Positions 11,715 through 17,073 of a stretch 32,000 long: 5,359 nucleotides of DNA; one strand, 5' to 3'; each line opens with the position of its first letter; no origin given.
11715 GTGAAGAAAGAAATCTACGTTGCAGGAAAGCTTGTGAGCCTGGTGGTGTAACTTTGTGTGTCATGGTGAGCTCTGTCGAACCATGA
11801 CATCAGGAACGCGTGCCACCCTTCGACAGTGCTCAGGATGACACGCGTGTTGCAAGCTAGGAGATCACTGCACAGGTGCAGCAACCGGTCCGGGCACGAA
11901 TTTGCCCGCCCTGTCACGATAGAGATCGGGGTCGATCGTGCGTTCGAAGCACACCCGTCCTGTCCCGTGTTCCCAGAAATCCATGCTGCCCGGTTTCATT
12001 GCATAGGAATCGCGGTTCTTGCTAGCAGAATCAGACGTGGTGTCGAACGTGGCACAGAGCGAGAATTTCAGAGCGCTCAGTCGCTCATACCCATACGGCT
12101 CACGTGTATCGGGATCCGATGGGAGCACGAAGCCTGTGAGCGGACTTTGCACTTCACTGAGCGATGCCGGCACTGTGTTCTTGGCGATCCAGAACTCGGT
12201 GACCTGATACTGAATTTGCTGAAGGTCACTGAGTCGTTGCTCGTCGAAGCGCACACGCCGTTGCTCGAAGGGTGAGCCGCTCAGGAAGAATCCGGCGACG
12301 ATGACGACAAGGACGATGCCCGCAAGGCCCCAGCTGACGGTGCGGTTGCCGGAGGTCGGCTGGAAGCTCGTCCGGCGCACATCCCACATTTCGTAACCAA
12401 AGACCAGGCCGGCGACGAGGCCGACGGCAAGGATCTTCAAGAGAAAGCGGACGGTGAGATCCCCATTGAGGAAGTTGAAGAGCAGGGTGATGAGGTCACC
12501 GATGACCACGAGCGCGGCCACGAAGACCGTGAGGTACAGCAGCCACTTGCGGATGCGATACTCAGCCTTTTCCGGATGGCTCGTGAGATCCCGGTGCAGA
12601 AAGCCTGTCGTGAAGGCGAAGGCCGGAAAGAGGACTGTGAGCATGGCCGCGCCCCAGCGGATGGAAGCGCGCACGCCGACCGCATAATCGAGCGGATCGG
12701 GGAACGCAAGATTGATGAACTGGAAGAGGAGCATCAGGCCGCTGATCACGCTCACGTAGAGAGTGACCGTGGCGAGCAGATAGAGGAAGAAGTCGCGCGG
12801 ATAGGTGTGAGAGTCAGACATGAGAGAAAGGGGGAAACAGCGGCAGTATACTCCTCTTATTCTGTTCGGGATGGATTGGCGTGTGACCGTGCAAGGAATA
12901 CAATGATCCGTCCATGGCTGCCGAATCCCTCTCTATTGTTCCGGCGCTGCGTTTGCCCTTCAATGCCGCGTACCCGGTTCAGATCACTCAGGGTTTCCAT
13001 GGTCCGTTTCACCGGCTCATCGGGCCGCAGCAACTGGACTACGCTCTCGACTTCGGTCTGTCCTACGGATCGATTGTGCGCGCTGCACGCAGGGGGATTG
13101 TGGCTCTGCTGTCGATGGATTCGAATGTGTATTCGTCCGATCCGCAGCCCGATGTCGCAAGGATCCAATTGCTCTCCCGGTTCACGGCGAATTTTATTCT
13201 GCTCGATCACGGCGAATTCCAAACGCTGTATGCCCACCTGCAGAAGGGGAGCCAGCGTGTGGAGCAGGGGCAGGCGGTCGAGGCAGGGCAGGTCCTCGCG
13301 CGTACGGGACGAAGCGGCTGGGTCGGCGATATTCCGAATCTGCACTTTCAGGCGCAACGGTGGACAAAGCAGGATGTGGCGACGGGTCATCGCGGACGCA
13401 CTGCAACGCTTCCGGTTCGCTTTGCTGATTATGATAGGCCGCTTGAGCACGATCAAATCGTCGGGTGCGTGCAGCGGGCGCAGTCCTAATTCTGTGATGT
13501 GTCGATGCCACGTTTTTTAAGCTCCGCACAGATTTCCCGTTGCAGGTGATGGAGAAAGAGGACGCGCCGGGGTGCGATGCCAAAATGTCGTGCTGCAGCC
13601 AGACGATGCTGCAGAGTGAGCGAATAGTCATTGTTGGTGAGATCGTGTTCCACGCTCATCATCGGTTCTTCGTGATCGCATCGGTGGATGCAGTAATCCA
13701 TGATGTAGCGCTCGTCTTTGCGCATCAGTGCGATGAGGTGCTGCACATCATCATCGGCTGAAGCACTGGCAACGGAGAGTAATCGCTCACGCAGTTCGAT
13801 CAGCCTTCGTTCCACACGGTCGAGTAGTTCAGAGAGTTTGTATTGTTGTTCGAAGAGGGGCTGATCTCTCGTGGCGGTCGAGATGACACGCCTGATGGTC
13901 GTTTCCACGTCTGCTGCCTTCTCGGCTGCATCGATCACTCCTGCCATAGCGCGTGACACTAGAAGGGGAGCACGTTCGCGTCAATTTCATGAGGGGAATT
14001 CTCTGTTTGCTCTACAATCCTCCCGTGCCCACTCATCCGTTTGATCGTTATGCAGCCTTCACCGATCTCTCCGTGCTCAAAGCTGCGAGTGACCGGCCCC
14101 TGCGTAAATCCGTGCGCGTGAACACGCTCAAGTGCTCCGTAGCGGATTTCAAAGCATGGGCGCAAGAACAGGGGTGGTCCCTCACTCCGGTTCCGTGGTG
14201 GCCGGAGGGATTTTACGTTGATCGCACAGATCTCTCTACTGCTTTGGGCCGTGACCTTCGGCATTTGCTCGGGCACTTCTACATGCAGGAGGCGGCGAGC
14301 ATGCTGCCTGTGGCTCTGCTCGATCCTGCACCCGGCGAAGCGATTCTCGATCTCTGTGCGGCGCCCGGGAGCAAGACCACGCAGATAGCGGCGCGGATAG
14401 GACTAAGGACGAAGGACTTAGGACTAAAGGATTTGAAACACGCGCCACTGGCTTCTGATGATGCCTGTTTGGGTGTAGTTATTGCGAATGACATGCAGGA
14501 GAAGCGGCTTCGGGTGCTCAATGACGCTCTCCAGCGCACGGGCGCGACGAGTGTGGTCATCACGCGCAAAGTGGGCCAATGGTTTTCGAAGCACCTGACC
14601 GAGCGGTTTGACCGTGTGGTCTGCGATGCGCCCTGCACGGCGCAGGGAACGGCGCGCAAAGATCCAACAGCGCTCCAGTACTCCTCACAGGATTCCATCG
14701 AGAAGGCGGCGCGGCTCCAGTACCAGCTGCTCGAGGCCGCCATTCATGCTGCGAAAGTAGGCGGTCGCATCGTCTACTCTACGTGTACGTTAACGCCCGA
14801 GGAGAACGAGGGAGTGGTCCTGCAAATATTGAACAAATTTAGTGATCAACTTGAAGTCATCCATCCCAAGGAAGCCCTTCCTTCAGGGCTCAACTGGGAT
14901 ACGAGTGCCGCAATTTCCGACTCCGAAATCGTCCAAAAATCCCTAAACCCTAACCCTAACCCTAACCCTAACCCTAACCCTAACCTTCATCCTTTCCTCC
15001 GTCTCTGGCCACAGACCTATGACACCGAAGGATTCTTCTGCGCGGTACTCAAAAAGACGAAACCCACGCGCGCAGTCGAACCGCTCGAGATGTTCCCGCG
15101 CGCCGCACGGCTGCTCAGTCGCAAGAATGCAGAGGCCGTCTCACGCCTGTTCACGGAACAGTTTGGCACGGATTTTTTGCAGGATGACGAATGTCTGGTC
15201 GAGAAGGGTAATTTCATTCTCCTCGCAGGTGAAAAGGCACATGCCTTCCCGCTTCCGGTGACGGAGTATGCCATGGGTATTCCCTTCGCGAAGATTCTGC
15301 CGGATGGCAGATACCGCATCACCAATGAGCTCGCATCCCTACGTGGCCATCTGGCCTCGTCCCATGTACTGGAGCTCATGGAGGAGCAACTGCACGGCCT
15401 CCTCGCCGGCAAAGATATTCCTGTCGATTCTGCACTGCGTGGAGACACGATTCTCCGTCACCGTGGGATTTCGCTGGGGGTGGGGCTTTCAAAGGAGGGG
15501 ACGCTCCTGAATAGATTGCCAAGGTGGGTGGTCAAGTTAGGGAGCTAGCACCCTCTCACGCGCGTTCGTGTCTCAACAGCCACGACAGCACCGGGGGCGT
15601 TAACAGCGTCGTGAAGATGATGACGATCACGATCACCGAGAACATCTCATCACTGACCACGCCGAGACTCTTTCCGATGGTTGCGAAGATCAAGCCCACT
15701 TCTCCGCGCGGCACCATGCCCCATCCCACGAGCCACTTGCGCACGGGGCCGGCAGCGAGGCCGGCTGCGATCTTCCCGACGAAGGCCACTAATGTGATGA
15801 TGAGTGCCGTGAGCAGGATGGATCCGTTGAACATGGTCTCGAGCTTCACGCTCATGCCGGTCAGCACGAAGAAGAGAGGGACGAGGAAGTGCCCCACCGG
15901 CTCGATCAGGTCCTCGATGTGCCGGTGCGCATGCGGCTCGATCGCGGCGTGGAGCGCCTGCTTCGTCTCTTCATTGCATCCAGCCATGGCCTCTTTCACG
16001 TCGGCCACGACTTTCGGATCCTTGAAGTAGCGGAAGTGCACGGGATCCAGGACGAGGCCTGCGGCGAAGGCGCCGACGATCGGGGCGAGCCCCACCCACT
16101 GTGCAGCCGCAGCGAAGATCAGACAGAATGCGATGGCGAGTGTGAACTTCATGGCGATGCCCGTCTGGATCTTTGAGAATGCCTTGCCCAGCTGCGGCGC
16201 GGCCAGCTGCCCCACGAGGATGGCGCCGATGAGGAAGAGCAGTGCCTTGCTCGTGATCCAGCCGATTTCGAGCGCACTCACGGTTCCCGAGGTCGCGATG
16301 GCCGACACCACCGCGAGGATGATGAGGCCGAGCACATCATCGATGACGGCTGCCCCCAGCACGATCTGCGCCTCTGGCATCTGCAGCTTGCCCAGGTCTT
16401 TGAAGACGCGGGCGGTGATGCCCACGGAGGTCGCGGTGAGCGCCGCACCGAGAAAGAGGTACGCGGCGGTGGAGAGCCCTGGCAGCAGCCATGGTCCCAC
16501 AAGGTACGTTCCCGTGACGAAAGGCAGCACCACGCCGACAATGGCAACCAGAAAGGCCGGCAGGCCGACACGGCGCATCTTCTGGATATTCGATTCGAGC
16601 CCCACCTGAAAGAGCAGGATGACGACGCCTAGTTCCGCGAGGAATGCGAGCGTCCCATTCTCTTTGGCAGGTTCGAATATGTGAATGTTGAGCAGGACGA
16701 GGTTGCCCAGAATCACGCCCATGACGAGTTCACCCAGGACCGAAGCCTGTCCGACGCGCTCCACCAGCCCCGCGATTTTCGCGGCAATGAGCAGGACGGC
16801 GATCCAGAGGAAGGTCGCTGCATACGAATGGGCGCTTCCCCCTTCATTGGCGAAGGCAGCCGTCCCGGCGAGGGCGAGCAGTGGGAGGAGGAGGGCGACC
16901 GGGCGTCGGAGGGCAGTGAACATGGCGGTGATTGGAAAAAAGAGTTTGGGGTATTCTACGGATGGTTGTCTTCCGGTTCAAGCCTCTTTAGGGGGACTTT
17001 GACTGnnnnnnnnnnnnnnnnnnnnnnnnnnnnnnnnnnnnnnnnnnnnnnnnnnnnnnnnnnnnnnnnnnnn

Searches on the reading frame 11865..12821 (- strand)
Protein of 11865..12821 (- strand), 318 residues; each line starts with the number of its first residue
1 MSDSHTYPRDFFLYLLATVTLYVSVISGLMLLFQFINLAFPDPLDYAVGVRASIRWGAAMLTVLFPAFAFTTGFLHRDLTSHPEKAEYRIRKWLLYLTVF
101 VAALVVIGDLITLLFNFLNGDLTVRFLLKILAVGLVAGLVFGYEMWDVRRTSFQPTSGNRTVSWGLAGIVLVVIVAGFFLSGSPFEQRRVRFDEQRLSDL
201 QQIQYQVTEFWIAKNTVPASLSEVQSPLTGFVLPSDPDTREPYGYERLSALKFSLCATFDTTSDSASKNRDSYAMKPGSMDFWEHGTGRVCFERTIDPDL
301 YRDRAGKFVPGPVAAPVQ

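Call 6: search_protein_families(library=pfam, proteins=[window:11865-12821:-], max_evalue=0.001)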
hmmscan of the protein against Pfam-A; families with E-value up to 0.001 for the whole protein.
window:11865-12821:- (318 aa): 1 family
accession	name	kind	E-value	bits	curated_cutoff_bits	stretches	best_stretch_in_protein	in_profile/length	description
PF18920.5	DUF5671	-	2.9e-27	95.6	28.4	1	10-142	1-130/132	Domain of unknown function (DUF5671)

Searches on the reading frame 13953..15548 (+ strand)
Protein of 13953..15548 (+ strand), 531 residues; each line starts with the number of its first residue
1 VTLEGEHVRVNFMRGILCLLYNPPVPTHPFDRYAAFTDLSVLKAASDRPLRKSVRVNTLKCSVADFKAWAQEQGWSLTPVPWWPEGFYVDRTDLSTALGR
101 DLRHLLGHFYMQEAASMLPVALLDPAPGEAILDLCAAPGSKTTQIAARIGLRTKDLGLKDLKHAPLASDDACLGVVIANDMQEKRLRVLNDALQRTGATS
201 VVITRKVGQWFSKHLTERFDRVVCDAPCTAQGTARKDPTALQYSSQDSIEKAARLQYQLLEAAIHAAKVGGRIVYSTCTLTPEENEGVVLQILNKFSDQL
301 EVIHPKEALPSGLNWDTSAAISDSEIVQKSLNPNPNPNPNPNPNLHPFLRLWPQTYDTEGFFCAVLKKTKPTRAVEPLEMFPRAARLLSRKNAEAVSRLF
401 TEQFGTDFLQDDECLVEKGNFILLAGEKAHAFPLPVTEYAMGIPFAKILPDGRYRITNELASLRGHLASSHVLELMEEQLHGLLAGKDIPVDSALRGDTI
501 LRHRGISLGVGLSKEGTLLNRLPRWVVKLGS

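Call 6: search_protein_families(library=pfam, proteins=[window:13953-15548:+], max_evalue=0.001)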
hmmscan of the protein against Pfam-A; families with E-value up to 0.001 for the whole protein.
window:13953-15548:+ (531 aa): 5 families
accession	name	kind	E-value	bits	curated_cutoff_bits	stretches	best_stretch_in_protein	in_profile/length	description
PF01189.24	Methyltr_RsmB-F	-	4.3e-42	144.5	27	2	171-367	31-199/199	16S rRNA methyltransferase RsmB/F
PF17125.10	Methyltr_RsmF_N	-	2.4e-15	57.2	34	1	43-114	21-86/86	N-terminal domain of 16S rRNA methyltransferase RsmF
PF13636.12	Methyltranf_PUA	-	1.8e-06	28.3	27.6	1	484-525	5-46/49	RNA-binding PUA-like domain of methyltransferase RsmF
PF01728.25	FtsJ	-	8.3e-06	26.3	24.1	1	124-307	20-166/181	FtsJ-like methyltransferase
PF22458.1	RsmF-B_ferredox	-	0.00034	21.2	27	1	44-91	22-69/74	Methyltr_RsmF/B-like, ferredoxin-like domain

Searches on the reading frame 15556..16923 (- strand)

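Call 6: search_protein_families(library=pfam, proteins=[window:15556-16923:-], max_evalue=0.001)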
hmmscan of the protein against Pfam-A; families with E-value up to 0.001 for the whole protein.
window:15556-16923:- (455 aa): 1 family
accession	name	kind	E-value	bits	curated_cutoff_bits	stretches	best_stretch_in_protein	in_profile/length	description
PF00999.27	Na_H_Exchanger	-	6e-62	210.1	26.2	2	47-294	3-244/375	Sodium/hydrogen exchanger, transmembrane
